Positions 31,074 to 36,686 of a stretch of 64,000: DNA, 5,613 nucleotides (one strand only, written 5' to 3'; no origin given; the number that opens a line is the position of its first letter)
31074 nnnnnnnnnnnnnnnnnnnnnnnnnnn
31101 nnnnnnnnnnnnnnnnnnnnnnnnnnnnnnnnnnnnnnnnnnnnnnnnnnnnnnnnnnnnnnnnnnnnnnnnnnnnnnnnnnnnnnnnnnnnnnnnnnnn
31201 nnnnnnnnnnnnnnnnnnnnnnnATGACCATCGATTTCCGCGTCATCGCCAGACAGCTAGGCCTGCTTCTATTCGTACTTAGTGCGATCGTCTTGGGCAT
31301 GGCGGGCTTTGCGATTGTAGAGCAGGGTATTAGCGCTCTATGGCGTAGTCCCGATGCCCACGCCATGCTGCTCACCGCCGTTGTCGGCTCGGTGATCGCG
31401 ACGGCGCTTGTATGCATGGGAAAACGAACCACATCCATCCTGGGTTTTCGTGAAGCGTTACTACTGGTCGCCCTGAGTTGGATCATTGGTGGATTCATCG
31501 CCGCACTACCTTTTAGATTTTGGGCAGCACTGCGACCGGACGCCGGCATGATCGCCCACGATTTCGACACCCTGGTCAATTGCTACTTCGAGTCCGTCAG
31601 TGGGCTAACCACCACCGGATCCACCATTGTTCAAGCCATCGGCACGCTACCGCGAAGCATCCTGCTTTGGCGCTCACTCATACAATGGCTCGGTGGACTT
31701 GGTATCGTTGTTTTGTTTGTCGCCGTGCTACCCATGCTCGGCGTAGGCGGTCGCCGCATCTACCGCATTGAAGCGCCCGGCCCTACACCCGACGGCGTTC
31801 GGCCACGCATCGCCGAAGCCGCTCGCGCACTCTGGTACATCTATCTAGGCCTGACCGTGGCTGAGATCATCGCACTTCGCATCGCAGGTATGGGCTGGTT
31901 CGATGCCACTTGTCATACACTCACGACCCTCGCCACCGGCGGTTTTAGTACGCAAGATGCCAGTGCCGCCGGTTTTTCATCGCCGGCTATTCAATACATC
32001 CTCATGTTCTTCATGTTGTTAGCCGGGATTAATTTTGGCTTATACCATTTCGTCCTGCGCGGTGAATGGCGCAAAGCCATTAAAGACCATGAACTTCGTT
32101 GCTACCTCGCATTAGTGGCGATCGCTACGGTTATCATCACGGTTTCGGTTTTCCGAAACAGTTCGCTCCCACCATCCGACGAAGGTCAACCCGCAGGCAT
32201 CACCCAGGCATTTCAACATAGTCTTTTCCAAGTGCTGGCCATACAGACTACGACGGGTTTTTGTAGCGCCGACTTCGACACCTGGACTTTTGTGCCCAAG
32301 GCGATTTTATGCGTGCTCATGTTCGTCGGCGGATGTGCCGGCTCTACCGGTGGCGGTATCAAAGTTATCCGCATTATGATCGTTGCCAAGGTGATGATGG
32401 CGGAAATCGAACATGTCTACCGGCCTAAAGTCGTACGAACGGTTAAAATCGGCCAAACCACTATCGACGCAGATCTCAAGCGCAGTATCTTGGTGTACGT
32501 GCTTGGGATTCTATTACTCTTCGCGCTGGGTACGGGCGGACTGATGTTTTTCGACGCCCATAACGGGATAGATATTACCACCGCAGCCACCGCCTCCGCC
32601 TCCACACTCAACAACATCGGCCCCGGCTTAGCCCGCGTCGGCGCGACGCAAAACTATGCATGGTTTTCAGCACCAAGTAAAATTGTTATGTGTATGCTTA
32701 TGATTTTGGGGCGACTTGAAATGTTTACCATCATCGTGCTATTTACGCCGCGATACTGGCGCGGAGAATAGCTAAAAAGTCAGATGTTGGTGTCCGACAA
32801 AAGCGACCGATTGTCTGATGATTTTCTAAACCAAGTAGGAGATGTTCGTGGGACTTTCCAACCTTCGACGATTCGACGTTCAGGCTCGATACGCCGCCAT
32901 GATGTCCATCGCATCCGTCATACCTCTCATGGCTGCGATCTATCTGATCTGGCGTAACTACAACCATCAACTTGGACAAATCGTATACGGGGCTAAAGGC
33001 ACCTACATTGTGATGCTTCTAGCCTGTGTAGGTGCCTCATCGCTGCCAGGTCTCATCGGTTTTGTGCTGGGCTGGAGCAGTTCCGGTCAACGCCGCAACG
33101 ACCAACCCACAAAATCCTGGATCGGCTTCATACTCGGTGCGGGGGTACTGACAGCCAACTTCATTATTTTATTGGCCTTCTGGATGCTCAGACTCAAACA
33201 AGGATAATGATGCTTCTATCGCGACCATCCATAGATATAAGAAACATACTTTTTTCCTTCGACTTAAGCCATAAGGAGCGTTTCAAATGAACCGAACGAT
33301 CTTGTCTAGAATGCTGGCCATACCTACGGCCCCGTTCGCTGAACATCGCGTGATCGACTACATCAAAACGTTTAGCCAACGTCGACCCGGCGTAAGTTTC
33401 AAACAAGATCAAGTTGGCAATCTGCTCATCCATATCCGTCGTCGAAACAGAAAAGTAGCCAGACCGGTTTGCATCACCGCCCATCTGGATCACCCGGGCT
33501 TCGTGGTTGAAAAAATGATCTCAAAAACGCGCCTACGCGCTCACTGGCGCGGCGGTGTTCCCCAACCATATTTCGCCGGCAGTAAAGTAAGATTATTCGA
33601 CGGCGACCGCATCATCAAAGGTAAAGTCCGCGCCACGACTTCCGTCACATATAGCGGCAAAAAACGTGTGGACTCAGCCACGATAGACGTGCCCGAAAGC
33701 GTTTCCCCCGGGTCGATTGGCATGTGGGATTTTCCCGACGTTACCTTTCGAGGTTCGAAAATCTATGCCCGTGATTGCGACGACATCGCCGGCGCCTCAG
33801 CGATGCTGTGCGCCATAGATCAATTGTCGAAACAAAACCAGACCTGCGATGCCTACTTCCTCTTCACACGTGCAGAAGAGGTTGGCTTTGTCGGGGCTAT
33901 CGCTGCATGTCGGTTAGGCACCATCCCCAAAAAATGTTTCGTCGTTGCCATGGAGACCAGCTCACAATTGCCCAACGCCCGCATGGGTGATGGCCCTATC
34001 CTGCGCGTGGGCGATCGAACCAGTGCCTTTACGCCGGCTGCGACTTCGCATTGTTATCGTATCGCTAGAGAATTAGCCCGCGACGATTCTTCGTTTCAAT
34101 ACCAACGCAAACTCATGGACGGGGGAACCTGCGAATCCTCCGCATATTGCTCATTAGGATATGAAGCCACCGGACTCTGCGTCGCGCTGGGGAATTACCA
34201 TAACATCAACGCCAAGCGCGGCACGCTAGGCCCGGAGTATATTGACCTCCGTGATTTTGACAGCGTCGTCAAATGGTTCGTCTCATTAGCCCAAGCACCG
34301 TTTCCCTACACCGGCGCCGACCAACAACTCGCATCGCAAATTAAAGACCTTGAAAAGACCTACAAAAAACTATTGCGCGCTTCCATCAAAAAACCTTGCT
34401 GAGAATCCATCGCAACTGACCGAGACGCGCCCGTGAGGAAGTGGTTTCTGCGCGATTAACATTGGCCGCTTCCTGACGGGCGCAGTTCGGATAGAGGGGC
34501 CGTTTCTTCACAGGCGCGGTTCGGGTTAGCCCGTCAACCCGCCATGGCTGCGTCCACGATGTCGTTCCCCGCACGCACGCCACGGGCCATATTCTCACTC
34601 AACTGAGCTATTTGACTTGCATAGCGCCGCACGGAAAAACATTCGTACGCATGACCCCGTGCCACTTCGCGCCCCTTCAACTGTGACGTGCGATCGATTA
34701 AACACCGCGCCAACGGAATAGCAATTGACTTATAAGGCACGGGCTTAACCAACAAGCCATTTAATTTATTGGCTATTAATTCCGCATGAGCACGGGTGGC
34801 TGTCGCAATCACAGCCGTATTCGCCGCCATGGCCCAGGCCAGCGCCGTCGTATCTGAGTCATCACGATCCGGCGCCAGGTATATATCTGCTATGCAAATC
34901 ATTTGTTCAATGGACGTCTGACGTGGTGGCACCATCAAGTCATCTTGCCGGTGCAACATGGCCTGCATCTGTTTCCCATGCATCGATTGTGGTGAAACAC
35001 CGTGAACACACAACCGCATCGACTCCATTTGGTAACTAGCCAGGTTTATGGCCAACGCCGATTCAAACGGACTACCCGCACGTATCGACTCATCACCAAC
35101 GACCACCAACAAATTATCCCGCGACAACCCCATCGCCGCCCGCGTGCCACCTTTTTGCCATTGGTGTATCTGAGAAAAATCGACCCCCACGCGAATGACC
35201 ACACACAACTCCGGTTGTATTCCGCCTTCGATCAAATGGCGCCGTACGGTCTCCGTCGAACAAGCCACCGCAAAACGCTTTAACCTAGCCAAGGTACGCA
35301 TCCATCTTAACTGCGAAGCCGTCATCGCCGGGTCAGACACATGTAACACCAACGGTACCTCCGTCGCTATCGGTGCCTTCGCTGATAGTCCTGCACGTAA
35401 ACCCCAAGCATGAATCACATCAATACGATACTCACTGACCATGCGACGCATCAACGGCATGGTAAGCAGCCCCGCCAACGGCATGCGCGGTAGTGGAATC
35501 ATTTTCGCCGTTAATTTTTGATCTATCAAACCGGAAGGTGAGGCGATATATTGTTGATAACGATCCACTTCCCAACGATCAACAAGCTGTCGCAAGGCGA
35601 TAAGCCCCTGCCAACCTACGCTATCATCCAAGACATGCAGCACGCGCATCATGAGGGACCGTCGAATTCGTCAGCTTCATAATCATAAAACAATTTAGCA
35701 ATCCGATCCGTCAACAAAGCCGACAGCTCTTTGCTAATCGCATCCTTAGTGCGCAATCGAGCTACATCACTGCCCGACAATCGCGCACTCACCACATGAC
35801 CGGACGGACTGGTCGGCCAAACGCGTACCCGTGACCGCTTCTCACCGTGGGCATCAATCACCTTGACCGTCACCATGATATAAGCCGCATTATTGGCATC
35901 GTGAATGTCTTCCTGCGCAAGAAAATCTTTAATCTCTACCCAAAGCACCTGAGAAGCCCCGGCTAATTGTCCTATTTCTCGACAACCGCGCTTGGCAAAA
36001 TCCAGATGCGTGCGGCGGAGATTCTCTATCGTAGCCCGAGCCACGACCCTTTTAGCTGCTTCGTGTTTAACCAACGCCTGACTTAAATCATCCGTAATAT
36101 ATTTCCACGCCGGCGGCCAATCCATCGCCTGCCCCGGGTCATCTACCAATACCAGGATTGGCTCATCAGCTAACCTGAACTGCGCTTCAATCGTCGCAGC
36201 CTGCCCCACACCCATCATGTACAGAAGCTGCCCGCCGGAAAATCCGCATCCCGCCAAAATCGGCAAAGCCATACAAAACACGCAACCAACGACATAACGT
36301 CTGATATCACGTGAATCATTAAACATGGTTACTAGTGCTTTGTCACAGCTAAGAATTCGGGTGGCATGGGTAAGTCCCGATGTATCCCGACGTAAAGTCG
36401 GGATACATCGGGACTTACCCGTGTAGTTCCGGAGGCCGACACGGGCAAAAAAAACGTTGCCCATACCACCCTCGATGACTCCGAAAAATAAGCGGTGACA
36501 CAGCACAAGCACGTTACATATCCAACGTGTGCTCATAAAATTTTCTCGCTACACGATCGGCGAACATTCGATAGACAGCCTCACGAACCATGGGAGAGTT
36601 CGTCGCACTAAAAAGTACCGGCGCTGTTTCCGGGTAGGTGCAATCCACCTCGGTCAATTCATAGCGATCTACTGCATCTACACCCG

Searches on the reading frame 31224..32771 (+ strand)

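Call 43: search_protein_families(library=pfam, proteins=[window:31224-32771:+], max_evalue=0.001)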
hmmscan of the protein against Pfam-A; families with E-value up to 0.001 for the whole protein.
window:31224-32771:+ (515 aa): 1 family
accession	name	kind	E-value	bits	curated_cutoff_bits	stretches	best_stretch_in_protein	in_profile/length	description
PF02386.22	TrkH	-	6.1e-63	213.4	27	1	118-508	64-491/502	Cation transport protein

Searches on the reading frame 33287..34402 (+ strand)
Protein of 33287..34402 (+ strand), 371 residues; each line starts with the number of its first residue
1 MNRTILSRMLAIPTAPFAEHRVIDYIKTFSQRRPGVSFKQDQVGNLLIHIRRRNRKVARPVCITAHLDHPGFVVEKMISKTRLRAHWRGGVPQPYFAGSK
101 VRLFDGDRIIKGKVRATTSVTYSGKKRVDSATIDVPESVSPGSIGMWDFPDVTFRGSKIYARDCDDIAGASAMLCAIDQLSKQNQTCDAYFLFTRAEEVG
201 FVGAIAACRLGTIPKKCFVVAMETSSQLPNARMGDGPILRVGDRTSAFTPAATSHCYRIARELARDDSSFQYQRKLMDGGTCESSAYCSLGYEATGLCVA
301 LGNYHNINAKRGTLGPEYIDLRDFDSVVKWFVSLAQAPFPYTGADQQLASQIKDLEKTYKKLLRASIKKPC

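Call 43: search_protein_families(library=pfam, proteins=[window:33287-34402:+], max_evalue=0.001)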
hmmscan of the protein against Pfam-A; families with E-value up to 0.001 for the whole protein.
window:33287-34402:+ (371 aa): 2 families
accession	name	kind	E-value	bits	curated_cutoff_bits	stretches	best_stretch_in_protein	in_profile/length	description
PF05343.19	Peptidase_M42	-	6e-23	81.8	23.2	1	44-301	1-269/292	M42 glutamyl aminopeptidase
PF01546.33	Peptidase_M20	-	8.8e-07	29.5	24.6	1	156-335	26-204/206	Peptidase family M20/M25/M40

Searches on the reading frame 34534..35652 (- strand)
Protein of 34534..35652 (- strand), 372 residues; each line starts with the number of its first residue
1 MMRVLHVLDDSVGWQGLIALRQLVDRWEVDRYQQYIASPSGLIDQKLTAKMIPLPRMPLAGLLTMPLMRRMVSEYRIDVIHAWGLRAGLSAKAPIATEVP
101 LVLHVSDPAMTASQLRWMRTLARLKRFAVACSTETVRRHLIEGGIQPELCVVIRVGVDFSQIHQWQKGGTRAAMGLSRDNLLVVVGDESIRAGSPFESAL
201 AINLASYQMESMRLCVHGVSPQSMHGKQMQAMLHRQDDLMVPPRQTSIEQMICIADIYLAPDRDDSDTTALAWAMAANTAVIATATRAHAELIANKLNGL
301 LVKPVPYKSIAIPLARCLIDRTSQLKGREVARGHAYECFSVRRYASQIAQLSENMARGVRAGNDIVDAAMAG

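Call 43: search_protein_families(library=pfam, proteins=[window:34534-35652:-], max_evalue=0.001)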
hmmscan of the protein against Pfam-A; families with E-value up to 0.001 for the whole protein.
window:34534-35652:- (372 aa): 4 families
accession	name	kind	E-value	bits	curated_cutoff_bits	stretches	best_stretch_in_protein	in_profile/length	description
PF13439.12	Glyco_transf_4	-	2.6e-09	37.8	28.5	1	47-160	43-169/170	Glycosyltransferase Family 4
PF13692.12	Glyco_trans_1_4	-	1.4e-07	32.3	27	1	211-312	33-134/142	Glycosyl transferases group 1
PF13579.12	Glyco_trans_4_4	-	1.5e-07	32.4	29.7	1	53-156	46-158/158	Glycosyl transferase 4-like domain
PF00534.26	Glycos_transf_1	-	2.3e-07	30.9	26.4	1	209-324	45-162/172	Glycosyl transferases group 1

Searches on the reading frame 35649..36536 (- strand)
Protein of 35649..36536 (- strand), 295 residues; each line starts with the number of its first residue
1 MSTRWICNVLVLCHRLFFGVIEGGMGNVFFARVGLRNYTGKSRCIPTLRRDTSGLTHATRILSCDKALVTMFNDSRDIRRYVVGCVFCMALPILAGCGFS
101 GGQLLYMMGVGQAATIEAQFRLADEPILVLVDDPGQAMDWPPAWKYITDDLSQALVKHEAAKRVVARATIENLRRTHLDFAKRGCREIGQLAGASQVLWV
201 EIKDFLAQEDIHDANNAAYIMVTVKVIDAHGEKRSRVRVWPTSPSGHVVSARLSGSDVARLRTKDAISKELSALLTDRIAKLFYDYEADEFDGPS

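Call 43: search_protein_families(library=pfam, proteins=[window:35649-36536:-], max_evalue=0.001)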
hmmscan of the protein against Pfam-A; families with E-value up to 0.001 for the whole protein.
window:35649-36536:- (295 aa): 1 family
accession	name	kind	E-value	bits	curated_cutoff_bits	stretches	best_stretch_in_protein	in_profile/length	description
PF08606.16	Prp19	-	6.5e-05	23.3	22.7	1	147-172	33-58/68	Prp19/Pso4-like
